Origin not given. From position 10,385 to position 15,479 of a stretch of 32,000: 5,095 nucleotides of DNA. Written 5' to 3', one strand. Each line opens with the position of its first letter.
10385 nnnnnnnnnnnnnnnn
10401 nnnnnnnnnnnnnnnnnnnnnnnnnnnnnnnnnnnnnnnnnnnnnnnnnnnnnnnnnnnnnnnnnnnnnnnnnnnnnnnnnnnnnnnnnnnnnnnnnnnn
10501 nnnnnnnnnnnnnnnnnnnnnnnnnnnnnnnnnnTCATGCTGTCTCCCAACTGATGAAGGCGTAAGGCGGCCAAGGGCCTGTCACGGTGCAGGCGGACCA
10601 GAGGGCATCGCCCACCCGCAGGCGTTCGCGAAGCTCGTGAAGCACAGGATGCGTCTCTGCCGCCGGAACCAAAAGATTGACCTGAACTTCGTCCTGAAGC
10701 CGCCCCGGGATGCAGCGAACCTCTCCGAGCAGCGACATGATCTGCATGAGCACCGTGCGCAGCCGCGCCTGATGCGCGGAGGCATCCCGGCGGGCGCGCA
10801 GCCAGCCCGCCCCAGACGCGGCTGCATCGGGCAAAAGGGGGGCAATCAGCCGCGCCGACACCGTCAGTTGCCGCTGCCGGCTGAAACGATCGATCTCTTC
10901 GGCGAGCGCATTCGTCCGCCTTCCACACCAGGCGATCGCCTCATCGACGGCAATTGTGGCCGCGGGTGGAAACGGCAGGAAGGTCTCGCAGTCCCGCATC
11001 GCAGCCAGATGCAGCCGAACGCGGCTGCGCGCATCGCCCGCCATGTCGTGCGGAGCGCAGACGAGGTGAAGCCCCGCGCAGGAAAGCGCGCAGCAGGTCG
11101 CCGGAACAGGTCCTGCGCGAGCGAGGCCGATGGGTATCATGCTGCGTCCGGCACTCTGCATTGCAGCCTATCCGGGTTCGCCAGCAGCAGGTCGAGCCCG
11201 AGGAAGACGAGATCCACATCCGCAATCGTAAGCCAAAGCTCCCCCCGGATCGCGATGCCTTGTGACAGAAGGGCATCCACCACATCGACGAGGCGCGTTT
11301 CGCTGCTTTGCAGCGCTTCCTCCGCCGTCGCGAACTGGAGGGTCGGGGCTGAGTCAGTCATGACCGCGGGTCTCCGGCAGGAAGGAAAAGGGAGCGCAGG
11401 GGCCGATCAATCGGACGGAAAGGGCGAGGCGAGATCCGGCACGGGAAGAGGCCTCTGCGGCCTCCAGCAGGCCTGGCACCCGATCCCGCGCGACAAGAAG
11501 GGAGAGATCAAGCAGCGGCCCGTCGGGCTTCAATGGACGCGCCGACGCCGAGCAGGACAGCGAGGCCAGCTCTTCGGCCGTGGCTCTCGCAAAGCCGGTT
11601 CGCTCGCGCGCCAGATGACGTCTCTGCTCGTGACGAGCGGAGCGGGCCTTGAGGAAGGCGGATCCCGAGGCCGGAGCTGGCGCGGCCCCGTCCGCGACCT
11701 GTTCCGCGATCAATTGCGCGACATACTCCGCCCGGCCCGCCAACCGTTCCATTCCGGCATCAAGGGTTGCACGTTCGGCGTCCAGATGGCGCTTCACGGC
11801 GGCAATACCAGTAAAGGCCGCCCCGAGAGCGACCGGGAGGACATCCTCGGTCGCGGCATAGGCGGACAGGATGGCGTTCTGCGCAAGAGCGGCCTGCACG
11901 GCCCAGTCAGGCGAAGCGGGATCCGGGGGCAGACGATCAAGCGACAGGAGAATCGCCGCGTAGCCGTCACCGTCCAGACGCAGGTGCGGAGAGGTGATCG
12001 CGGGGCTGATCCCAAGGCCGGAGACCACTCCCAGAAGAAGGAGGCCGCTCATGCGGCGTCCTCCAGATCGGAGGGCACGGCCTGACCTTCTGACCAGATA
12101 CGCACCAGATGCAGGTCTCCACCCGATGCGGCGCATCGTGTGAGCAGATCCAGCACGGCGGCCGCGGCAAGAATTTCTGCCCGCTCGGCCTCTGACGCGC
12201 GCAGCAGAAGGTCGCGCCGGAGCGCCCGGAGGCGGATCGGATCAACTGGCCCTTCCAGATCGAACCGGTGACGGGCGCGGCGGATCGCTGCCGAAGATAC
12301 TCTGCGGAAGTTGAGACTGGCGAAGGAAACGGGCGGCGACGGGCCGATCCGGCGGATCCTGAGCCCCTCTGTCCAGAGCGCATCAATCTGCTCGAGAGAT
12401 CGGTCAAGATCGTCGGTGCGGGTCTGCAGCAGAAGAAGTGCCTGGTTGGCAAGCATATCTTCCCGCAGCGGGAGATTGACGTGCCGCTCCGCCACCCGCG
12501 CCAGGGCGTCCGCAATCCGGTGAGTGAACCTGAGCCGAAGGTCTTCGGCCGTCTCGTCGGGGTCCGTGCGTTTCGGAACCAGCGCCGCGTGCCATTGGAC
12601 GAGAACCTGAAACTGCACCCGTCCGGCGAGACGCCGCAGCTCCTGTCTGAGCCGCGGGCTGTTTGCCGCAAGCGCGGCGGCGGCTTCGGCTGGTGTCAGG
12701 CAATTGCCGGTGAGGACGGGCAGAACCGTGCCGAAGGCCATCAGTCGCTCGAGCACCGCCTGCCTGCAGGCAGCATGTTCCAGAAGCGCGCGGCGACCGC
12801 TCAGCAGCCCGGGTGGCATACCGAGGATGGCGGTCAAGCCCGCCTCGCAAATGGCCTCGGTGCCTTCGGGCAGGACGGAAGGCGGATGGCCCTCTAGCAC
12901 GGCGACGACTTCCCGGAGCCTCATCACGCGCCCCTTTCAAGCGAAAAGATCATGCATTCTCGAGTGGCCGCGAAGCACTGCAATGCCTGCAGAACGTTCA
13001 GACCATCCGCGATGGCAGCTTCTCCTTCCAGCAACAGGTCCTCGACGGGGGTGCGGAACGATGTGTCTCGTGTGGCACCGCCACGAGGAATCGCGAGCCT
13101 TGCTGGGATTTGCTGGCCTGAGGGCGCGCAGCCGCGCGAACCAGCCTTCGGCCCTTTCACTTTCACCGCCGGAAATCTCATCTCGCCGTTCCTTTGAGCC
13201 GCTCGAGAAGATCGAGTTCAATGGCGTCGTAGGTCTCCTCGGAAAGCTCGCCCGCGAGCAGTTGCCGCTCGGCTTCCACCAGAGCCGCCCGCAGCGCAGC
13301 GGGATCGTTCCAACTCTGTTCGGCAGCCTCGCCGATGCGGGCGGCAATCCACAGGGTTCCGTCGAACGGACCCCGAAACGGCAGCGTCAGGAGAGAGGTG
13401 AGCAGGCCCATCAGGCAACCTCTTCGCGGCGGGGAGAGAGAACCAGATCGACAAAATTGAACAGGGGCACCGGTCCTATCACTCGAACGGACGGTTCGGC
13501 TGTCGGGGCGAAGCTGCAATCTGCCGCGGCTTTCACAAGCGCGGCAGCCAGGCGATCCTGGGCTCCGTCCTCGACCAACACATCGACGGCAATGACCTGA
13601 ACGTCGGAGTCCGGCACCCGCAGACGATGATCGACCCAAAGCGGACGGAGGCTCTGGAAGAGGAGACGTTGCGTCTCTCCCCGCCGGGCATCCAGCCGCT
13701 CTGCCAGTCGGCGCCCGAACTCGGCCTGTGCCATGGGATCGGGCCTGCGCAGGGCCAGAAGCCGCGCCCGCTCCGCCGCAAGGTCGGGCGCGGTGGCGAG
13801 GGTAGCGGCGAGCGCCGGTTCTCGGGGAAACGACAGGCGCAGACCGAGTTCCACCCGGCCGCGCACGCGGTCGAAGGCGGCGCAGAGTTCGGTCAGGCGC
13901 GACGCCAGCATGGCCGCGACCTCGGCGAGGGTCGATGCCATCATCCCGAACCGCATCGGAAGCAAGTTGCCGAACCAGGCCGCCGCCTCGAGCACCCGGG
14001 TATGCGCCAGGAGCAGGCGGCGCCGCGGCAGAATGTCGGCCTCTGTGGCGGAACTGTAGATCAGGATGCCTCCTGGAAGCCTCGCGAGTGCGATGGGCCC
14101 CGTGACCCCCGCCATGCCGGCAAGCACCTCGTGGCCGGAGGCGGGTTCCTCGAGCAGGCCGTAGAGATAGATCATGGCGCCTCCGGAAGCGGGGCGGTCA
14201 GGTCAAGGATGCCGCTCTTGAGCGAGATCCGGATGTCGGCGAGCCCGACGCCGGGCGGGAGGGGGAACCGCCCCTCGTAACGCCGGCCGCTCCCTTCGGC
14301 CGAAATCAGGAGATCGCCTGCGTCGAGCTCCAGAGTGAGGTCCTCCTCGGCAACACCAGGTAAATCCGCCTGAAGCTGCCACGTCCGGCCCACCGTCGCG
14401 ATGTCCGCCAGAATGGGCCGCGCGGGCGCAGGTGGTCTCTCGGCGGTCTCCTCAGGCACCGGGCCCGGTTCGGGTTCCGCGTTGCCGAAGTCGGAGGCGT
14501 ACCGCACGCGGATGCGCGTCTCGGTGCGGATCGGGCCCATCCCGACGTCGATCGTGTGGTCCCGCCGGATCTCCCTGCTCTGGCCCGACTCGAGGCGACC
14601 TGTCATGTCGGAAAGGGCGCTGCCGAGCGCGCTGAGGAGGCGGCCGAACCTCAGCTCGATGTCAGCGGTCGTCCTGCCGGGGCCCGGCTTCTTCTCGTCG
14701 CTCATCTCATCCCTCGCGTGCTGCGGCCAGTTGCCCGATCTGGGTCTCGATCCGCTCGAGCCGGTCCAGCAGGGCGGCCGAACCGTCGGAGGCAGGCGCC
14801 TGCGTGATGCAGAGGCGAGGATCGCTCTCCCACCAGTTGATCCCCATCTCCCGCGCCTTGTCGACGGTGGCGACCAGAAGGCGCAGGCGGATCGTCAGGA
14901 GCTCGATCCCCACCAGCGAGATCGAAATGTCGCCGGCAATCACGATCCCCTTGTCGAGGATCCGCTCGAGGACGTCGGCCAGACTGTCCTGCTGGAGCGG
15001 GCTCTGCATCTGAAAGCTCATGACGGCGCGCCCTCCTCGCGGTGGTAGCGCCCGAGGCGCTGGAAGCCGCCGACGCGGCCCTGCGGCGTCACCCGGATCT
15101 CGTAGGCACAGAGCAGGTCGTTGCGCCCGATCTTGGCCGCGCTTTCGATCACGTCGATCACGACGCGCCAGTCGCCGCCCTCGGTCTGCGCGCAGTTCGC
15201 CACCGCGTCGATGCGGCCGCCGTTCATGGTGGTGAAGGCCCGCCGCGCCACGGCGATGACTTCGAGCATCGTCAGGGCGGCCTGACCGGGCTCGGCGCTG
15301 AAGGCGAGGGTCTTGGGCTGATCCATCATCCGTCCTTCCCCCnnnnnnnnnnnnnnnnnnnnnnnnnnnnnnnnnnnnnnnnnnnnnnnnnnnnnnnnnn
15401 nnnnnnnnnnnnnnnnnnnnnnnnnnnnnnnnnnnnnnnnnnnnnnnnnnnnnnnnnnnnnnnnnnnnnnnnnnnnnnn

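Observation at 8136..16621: Compact gas-vesicle locus with unusual architecture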

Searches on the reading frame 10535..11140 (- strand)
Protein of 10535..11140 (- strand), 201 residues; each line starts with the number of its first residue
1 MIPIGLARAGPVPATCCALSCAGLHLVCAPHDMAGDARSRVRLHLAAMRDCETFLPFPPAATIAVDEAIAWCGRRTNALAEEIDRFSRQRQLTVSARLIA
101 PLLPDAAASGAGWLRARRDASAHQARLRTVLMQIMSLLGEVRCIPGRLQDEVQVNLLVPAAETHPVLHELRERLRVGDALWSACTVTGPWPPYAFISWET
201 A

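Call 6: search_protein_families(library=pfam, proteins=[window:10535-11140:-], max_evalue=0.01)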
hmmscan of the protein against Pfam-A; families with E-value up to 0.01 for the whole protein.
window:10535-11140:- (201 aa): 1 family
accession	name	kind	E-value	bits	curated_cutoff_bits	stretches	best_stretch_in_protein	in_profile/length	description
PF06386.16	GvpL_GvpF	-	0.00093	19.7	23.6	0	152-196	202-244/245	Gas vesicle synthesis protein GvpL/GvpF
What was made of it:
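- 10535..11140 (-): Divergent fourth GvpF/L-like protein. It scores 19.7 bits, below the 23.6 cutoff (call 6).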

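Call 26: search_protein_families(library=ncbifam, proteins=[window:10535-11140:-], max_evalue=1)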
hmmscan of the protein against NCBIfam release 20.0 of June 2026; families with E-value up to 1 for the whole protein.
window:10535-11140:- (201 aa): 1 family
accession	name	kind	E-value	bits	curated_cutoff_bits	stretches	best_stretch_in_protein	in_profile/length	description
NF045778.1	gas_vesic_GvpL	equivalog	0.16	11.7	200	1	185-196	245-256/260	gas vesicle protein GvpL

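Call 86: search_protein_families(library=pfam, alignment_id=A4, max_evalue=0.01)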
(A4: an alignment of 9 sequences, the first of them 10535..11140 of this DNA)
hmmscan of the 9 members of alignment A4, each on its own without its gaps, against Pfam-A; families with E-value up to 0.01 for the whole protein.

A. member 1, window:10535-11140:- (201 aa): 1 family
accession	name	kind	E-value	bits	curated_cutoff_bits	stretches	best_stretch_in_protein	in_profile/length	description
PF06386.16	GvpL_GvpF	-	0.00093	19.7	23.6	0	152-196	202-244/245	Gas vesicle synthesis protein GvpL/GvpF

B. families by the number of members that match (of 9 scanned): 1 family
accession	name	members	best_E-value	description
PF06386.16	GvpL_GvpF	6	4e-11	Gas vesicle synthesis protein GvpL/GvpF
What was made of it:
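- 10535..11140 (-): Six of nine orthologues match PF06386, best E = 4e-11 (call 86).
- On Gas-vesicle (gvp) gene cluster: The only exception is the extra fourth GvpF-like gene, which is supported through its orthologues (call 86).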

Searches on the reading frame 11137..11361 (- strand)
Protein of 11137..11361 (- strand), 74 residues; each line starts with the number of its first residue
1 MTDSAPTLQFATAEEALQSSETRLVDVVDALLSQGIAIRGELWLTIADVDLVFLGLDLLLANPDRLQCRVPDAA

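Call 6: search_protein_families(library=pfam, proteins=[window:11137-11361:-], max_evalue=0.01)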
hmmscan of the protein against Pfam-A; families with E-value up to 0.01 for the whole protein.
window:11137-11361:- (74 aa): 1 family
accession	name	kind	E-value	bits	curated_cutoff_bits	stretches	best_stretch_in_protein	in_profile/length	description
PF00741.23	Gas_vesicle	-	2.6e-10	40.7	25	1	24-61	2-39/39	Gas vesicle protein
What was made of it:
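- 11137..11361 (-): gvpS/M-like small GvpA-family protein. PF00741 at 41 bits (call 6).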

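Call 26: search_protein_families(library=ncbifam, proteins=[window:11137-11361:-], max_evalue=1)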
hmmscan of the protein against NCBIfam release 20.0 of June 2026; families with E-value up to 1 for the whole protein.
window:11137-11361:- (74 aa): 5 families
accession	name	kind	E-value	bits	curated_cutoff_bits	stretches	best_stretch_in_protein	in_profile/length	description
NF046091.2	halo_gas_GvpM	exception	4.7e-06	26.2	109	1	20-61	7-48/67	gas vesicle protein GvpM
NF046090.2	halo_gas_GvpJ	exception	0.015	15.3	125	1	21-54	5-38/73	gas vesicle protein GvpJ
NF041880.1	EPS_EpsF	equivalog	0.04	12.4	900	1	10-54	311-355/492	response regulator EpsF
NF011693.0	PRK15113.1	equivalog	0.068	12.8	150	1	14-69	135-188/214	glutathione transferase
NF001302.0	PRK00249.1-2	equivalog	0.17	11.4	410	1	19-49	174-204/260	flagellar basal body L-ring protein FlgH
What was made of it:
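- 11137..11361 (-): Best NCBIfam match is GvpM, below its cutoff (call 26).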

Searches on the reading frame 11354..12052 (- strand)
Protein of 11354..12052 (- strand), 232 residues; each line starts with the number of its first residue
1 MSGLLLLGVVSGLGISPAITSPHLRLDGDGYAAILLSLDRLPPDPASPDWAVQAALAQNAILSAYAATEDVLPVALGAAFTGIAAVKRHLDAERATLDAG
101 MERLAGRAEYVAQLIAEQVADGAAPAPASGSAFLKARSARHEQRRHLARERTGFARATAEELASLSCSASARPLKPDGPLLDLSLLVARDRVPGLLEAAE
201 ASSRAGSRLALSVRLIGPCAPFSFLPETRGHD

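Call 5: search_protein_families(library=pfam, proteins=[window:11354-12052:-], max_evalue=0.01)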
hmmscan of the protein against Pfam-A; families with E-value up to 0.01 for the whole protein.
window:11354-12052:- (232 aa): 1 family
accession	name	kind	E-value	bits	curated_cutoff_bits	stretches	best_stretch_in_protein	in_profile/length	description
PF06386.16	GvpL_GvpF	-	6.6e-23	82.4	23.6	1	42-225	46-244/245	Gas vesicle synthesis protein GvpL/GvpF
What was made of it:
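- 11354..12052 (-): Second GvpF/L paralogue. PF06386 at 82 bits (call 5).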

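Call 26: search_protein_families(library=ncbifam, proteins=[window:11354-12052:-], max_evalue=1)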
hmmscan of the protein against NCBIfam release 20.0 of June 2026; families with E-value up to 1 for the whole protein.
window:11354-12052:- (232 aa): 1 family
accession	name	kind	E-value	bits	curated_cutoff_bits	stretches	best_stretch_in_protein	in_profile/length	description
NF045778.1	gas_vesic_GvpL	equivalog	0.0028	17.4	200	1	72-118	78-125/260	gas vesicle protein GvpL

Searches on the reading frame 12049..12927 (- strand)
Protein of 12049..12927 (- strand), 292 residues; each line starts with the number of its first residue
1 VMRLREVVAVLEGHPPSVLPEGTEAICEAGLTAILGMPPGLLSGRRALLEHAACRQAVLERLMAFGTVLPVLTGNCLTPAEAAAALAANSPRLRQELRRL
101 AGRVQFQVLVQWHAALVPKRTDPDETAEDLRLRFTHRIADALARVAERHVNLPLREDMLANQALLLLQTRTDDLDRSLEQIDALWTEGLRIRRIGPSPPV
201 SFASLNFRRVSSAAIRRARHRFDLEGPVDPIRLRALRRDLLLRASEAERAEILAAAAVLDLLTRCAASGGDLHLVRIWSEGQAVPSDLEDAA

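Call 5: search_protein_families(library=pfam, proteins=[window:12049-12927:-], max_evalue=0.01)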
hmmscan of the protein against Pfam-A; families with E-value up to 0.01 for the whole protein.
window:12049-12927:- (292 aa): 1 family
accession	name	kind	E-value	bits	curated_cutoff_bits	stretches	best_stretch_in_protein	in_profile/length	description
PF06386.16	GvpL_GvpF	-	3e-19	70.4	23.6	2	26-117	30-125/245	Gas vesicle synthesis protein GvpL/GvpF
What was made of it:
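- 12049..12924 (-): gvpL (GvpL/GvpF family, 291 aa from ATG 12924). PF06386 at 70 bits (call 5).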

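Call 26: search_protein_families(library=ncbifam, proteins=[window:12049-12927:-], max_evalue=1)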
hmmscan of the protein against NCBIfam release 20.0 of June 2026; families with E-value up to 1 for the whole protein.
window:12049-12927:- (292 aa): 2 families
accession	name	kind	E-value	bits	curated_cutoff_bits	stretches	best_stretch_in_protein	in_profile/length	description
NF052351.1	GasVProtGvpFCyan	equivalog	4.1e-06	26.8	350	2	136-205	157-227/227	gas vesicle protein GvpF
NF045778.1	gas_vesic_GvpL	equivalog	2.2e-05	24.3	200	2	58-131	67-143/260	gas vesicle protein GvpL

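Call 40: find_homologous_proteins(query=window:12049-12924:-, max_evalue=0.00001)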
Query window:12049-12924:- (291 aa): 6 proteins with E <= 0.00001 among 8000 candidates.
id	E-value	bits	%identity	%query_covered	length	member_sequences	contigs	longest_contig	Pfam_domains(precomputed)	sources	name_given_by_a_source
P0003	7.1e-179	611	100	100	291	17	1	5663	PF06386.17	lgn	-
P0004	7.6e-156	536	88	100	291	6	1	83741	PF06386.17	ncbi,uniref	ncbi:GvpL/GvpF family gas vesicle protein [Cereibacter sphaeroides]|uniref:GvpL/GvpF family gas vesi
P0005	1.7e-155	535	89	100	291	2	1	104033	PF06386.17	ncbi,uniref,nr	ncbi:GvpL/GvpF family gas vesicle protein [Cereibacter johrii]|uniref:GvpL/GvpF family gas vesicle p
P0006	2.3e-155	534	89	100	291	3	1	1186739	PF06386.17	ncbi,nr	ncbi:gas vesicle synthesis GvpLGvpF [Cereibacter sphaeroides]|nr:gas vesicle synthesis GvpLGvpF [Cer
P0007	8.7e-155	532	89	100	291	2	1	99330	PF06386.17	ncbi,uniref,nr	ncbi:GvpL/GvpF family gas vesicle protein [Cereibacter johrii]|uniref:GvpL/GvpF family gas vesicle p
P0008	1.6e-39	154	35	100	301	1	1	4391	PF06386.17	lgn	-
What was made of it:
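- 12049..12924 (-): Public homologues are 291 aa (call 40).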

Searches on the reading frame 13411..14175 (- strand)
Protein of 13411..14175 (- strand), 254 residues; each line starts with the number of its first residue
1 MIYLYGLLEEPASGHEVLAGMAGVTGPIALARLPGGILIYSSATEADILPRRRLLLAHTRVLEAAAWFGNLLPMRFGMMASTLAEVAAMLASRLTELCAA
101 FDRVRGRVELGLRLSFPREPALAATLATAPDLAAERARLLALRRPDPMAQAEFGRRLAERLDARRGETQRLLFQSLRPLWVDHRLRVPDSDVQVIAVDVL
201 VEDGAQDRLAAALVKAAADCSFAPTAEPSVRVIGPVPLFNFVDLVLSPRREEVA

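Call 5: search_protein_families(library=pfam, proteins=[window:13411-14175:-], max_evalue=0.01)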
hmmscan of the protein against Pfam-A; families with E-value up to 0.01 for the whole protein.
window:13411-14175:- (254 aa): 1 family
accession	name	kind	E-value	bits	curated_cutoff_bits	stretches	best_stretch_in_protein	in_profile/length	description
PF06386.16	GvpL_GvpF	-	2.1e-45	156.1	23.6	1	2-243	2-245/245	Gas vesicle synthesis protein GvpL/GvpF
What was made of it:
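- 13411..14175 (-): gvpF. PF06386 at 156 bits (call 5).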

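Call 28: find_related_loci(query=window:13411-14175:-, collection=genome_contigs, flank=10000)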
Query window:13411-14175:- (254 aa) in genome_contigs; peptide patterns used: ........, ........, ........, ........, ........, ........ (x = any residue, [..] = any of these).
284 stretches matched a pattern; 1 encode a relative of the query (tblastn E <= 1e-3); 1 distinct loci.
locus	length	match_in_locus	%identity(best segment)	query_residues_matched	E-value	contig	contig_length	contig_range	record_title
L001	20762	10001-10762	93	1-254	5e-136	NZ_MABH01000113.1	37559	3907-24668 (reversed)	Cereibacter johrii strain JA192 Masurca_347_len_T:37559, whole genome shotgun sequence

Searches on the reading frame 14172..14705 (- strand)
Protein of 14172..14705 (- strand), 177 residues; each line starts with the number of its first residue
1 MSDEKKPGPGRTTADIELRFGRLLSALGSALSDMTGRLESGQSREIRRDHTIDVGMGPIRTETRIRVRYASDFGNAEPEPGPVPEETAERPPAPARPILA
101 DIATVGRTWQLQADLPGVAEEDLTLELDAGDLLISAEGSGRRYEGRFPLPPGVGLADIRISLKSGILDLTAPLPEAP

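Call 5: search_protein_families(library=pfam, proteins=[window:14172-14705:-], max_evalue=0.01)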
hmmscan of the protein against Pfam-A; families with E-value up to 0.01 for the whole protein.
window:14172-14705:- (177 aa): 2 families
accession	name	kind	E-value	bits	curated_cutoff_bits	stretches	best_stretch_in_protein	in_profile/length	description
PF00011.27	HSP20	-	3.6e-06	27.4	20.8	1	107-176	7-90/102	Hsp20/alpha crystallin family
PF17886.7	ArsA_HSP20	-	0.0022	18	22.5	1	108-151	3-42/63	HSP20-like domain found in ArsA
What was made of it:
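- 14172..14705 (-): Hsp20-family protein. PF00011 at 27 bits (call 5).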

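Call 26: search_protein_families(library=ncbifam, proteins=[window:14172-14705:-], max_evalue=1)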
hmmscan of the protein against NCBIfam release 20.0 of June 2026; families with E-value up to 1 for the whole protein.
window:14172-14705:- (177 aa): 3 families
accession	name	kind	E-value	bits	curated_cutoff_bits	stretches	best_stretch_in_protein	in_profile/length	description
NF041800.1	Hsp20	equivalog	3.1e-10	39.9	140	1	72-170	55-146/162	archaeal heat shock protein Hsp20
NF042420.1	Hsp18_Clos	equivalog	0.0082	16.2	195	1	101-137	46-82/147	heat shock protein Hsp18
NF041799.1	Hsp14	equivalog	0.012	15.6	100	1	101-139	22-60/118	archaeal heat shock protein Hsp14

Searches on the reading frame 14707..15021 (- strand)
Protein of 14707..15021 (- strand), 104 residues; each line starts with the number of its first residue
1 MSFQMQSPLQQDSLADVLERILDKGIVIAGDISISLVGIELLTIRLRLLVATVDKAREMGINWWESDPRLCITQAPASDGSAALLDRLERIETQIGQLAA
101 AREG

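Call 5: search_protein_families(library=pfam, proteins=[window:14707-15021:-], max_evalue=0.01)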
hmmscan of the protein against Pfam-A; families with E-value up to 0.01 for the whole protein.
window:14707-15021:- (104 aa): 1 family
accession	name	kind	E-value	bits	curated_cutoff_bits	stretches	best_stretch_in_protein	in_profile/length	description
PF00741.23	Gas_vesicle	-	7.2e-18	64.9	25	1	13-51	1-39/39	Gas vesicle protein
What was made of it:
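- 14707..15021 (-): gvpJ (GvpA/J family). PF00741 at 65 bits (call 5).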

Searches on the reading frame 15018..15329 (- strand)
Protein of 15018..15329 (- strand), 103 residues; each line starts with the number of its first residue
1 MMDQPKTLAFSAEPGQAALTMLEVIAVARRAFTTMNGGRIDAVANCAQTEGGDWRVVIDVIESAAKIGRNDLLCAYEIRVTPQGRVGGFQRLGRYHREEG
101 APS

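Call 5: search_protein_families(library=pfam, proteins=[window:15018-15329:-], max_evalue=0.01)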
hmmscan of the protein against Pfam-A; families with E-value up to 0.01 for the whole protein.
window:15018-15329:- (103 aa): 2 families
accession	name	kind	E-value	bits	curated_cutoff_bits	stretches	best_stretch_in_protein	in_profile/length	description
PF05800.16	GvpO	-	6.7e-13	48.9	25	1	15-99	9-92/94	Gas vesicle synthesis protein GvpO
PF22703.2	Cdc6_lid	-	0.0015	18.8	27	1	34-70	16-52/68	Cdc6 AAA+ ATPase-type lid domain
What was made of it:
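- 15018..15329 (-): gvpO. PF05800 at 49 bits (call 5).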

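Call 26: search_protein_families(library=ncbifam, proteins=[window:15018-15329:-], max_evalue=1)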
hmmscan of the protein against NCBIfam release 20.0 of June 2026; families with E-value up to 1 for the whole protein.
window:15018-15329:- (103 aa): 0 families
